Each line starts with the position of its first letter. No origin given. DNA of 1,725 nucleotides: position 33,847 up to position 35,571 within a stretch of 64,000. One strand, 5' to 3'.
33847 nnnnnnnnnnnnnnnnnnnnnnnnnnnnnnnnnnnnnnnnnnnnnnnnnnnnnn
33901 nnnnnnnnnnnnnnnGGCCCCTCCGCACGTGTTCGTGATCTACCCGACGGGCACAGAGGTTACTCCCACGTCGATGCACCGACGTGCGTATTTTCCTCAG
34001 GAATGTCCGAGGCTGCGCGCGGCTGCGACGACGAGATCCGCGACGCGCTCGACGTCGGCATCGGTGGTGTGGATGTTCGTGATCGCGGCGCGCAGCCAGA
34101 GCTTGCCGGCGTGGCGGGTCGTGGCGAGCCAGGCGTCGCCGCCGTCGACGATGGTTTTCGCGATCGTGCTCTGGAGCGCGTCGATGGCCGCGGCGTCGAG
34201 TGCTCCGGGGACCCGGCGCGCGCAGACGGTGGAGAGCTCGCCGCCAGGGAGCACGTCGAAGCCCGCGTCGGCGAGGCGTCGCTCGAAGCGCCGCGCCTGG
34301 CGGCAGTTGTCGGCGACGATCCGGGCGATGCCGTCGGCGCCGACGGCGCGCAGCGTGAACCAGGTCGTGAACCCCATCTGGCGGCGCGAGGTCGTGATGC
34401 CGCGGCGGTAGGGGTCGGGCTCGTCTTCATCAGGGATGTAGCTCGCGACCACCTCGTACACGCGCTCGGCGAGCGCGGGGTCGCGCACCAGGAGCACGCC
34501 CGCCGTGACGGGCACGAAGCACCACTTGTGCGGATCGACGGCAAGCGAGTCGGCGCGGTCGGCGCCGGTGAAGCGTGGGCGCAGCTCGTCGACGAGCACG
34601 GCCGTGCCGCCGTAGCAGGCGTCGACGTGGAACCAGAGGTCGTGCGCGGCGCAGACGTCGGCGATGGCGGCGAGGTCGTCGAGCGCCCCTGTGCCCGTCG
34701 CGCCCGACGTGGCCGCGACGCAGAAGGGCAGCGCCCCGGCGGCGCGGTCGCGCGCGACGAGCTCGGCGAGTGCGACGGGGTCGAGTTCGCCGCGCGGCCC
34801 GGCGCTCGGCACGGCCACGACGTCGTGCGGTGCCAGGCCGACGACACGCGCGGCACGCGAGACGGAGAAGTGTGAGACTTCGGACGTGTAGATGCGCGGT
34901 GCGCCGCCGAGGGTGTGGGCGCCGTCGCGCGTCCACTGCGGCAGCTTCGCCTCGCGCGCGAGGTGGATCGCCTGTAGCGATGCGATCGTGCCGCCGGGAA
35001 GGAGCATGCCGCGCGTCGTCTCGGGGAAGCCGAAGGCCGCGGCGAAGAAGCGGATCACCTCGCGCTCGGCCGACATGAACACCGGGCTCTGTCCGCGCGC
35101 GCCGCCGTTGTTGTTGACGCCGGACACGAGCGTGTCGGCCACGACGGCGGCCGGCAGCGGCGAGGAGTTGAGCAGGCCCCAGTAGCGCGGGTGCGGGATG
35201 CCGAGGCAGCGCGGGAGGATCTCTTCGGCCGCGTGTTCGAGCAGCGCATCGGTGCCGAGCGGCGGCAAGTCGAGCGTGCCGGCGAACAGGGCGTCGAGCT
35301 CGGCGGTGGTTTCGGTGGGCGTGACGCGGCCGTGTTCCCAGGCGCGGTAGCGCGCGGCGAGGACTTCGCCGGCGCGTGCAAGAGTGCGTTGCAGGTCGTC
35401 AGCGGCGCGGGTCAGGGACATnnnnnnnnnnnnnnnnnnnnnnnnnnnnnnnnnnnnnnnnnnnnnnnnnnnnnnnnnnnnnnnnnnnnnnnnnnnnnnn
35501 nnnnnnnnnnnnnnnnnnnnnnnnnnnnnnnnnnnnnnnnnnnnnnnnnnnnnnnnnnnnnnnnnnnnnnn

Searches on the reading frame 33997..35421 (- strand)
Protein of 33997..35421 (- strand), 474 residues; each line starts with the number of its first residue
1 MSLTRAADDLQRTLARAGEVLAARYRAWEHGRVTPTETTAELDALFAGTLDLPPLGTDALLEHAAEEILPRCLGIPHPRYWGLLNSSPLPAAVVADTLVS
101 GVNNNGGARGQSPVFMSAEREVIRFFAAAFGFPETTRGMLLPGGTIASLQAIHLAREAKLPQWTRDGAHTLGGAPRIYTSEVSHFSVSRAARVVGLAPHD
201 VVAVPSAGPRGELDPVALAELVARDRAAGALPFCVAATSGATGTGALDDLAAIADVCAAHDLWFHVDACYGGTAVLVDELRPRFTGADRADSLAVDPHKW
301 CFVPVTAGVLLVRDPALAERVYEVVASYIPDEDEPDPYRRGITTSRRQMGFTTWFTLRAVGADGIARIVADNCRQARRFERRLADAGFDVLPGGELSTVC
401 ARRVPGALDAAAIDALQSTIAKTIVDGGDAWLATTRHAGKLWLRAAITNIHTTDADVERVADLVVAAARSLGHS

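Call 14: search_protein_families(library=pfam, proteins=[window:33997-35421:-])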
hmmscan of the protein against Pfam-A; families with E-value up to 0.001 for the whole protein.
window:33997-35421:- (474 aa): 2 families
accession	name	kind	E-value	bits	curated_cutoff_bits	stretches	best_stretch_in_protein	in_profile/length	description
PF00282.25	Pyridoxal_deC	-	4.2e-55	187.4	27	1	57-400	19-371/375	Pyridoxal-dependent decarboxylase conserved domain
PF01212.27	Beta_elim_lyase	-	0.00077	19.3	27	1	183-368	80-215/288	Beta-eliminating lyase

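Call 28: find_encoding_contigs(protein=window:33997-35421:-, flank=3000, max_places=6)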
Protein window:33997-35421:- (474 aa): no gene with exactly this product is on record in the collection.

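Call 29: find_homologous_proteins(query=window:33997-35421:-, max_evalue=1e-50)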
Query window:33997-35421:- (474 aa): 406 proteins with E <= 1e-50 among 8000 candidates; the best 120 are listed.
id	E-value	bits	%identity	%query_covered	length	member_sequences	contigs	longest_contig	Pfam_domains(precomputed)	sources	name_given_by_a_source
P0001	0.0e+0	1051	100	100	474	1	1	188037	PF00282.26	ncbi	-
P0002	3.2e-228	776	75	100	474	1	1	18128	PF00282.26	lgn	-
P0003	4.6e-210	716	70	99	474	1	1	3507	PF00282.26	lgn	-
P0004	5.1e-138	479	48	99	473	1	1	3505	PF00282.26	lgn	-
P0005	7.0e-138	478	51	99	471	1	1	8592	PF00282.26,PF01212.28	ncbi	-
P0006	1.3e-137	477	51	97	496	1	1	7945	PF00282.26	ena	-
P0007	3.4e-137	476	52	98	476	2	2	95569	PF00282.26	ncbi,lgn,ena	-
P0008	6.8e-137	475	47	99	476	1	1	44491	PF00282.26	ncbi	-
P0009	2.8e-136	473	49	99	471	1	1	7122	PF00282.26,PF01212.28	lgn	-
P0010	8.9e-136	471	50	99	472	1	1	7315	PF00282.26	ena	-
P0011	2.8e-134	466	51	93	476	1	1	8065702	PF00282.26,PF01212.28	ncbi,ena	-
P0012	2.9e-134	466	51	94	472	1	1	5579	PF00282.26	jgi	-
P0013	5.4e-134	465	51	96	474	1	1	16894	PF00282.26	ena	-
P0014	8.0e-134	465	50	99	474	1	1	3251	PF00282.26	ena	-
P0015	2.1e-133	464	49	98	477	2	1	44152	PF00282.26,PF01212.28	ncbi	ncbi:MAG: pyridoxal-dependent decarboxylase [Planctomycetota bacterium]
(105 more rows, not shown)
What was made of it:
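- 33997..35421 (-): Downstream gene: PLP-dependent decarboxylase. The start is ATG at 35421; the longer ORF reaching 35661 is a spurious extension through the element. A 100%-identical 474-aa database protein exists (call 29).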

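Call 30: find_encoding_contigs(protein=P0001, flank=10000, max_places=3)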
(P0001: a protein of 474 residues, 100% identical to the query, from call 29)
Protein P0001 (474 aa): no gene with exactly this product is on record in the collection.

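Call 31: find_encoding_contigs(protein=P0002, flank=6000, max_places=3)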
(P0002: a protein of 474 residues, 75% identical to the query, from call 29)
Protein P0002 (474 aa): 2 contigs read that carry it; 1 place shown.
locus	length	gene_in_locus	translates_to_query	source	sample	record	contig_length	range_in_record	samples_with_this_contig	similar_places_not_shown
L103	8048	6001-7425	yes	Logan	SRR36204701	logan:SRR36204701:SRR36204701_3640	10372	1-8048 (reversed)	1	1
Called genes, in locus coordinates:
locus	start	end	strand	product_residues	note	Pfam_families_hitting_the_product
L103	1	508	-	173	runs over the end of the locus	PF00380:Ribosomal_S9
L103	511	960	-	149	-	PF00572:Ribosomal_L13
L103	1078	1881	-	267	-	-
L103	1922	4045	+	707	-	PF00270:DEAD, PF04851:ResIII, PF22527:DEXQc_Suv3 (weak), PF00271:Helicase_C, PF08148:DSHCT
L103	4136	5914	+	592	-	PF00144:Beta-lactamase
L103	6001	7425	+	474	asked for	PF00282:Pyridoxal_deC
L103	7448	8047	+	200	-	?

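Call 34: list_cluster_members(proteins=[P0001, P0002, P0003])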
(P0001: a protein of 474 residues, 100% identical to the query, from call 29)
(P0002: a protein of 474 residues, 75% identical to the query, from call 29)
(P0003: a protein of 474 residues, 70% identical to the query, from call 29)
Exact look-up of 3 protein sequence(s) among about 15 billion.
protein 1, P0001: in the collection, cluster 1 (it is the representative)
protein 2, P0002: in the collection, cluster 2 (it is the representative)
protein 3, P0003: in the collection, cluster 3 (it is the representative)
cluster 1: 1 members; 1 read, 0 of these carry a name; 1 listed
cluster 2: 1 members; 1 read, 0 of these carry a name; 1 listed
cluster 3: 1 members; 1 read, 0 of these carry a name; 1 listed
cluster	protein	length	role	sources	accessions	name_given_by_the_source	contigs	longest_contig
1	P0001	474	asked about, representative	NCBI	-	-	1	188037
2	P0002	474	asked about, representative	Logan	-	-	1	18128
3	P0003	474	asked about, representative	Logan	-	-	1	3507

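Call 67: find_encoding_contigs(protein=P0003, flank=3000, max_places=3)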
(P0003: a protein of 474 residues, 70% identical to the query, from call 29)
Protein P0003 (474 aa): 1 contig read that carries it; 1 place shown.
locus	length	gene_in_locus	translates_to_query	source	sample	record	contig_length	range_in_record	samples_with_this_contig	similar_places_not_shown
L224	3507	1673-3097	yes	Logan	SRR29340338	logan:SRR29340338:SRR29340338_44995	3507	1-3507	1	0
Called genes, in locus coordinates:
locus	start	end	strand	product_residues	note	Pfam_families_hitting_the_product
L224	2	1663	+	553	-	?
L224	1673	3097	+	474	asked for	PF00282:Pyridoxal_deC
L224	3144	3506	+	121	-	?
